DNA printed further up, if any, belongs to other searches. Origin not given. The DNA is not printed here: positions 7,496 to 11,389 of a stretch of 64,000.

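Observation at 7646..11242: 1198-aa secreted protein fusing a tyrosinase-like type-3 copper domain to a VWA domain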

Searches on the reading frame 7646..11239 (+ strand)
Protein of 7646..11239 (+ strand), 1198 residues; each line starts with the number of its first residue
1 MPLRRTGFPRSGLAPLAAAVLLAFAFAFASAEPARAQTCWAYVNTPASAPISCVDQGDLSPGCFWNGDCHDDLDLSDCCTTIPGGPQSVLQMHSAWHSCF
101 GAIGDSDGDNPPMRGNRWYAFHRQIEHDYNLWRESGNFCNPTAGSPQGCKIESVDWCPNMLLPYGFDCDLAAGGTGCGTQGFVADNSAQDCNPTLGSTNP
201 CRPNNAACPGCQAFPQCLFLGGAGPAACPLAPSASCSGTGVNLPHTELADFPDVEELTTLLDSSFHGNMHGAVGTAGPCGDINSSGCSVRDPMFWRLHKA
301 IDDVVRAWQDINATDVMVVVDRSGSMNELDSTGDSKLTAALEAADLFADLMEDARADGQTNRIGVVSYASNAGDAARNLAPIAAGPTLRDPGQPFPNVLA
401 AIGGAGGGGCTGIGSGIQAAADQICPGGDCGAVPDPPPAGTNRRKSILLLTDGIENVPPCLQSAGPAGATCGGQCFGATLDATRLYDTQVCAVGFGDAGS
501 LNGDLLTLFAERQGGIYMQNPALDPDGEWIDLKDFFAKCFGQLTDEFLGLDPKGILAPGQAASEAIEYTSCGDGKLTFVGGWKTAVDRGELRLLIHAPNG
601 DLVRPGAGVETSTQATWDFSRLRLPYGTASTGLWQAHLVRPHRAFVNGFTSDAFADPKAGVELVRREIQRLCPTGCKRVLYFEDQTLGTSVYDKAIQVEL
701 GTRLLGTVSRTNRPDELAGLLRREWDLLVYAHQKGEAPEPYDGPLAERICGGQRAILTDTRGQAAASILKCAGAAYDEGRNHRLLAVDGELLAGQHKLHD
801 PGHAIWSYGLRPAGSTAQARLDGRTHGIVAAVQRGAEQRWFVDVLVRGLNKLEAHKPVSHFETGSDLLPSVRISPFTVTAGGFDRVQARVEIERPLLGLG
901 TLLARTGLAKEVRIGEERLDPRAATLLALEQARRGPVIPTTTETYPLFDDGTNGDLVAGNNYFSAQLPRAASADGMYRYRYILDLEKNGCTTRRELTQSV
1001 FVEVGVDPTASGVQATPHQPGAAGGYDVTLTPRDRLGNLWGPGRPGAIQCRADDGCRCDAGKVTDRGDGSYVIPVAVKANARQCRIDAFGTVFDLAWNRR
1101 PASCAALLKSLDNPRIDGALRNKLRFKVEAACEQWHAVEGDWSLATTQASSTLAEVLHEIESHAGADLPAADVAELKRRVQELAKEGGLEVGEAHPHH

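Call 3: search_protein_families(library=pfam, proteins=[window:7646-11239:+], max_evalue=1)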
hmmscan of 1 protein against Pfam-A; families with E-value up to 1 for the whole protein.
window:7646-11239:+ (1198 aa): 4 families
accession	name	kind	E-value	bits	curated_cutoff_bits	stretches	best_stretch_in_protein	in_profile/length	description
PF13519.12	VWA_2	-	1.1e-07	32.9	27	1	316-453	1-106/107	von Willebrand factor type A domain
PF00264.25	Tyrosinase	-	9e-07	29.9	22.6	1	262-310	170-213/214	Common central domain of tyrosinase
PF00092.34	VWA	-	0.00054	20.7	23.8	1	315-457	1-117/174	von Willebrand factor type A domain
PF00372.24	Hemocyanin_M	-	0.039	13.6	20.8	1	287-304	250-267/268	Hemocyanin, copper containing domain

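Call 4: search_protein_families(library=ncbifam, proteins=[window:7646-11239:+], max_evalue=1)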
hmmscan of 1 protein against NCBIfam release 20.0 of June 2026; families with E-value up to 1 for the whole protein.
window:7646-11239:+ (1198 aa): 3 families
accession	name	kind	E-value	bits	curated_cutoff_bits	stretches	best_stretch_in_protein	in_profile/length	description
NF041940.1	choice_anch_X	domain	0.0076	16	25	1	946-959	2-15/37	choice-of-anchor X domain-containing protein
NF010238.0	PRK13685.1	subfamily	0.042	12.9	432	1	312-459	95-217/335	hypothetical protein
NF047834.1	TyrosinaseMelC2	equivalog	0.065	12.4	450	1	280-328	198-246/272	tyrosinase MelC2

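Call 6: search_solved_structures(query=window:7646-11239:+, max_evalue=1, show_alignments=3)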
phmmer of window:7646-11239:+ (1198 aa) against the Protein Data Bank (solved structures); distinct sequences matched with E-value up to 1: 3.
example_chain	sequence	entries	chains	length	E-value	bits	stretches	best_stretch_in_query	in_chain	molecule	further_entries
4oua_A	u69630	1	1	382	0.23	12.4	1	264-333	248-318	proteolytically activated form of PPO4 Tyrosinase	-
4oua_B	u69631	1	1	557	0.41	11.6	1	264-332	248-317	latent form of PPO4 Tyrosinase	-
5m6b_B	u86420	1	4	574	0.43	11.6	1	264-332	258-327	Polyphenol oxidase 4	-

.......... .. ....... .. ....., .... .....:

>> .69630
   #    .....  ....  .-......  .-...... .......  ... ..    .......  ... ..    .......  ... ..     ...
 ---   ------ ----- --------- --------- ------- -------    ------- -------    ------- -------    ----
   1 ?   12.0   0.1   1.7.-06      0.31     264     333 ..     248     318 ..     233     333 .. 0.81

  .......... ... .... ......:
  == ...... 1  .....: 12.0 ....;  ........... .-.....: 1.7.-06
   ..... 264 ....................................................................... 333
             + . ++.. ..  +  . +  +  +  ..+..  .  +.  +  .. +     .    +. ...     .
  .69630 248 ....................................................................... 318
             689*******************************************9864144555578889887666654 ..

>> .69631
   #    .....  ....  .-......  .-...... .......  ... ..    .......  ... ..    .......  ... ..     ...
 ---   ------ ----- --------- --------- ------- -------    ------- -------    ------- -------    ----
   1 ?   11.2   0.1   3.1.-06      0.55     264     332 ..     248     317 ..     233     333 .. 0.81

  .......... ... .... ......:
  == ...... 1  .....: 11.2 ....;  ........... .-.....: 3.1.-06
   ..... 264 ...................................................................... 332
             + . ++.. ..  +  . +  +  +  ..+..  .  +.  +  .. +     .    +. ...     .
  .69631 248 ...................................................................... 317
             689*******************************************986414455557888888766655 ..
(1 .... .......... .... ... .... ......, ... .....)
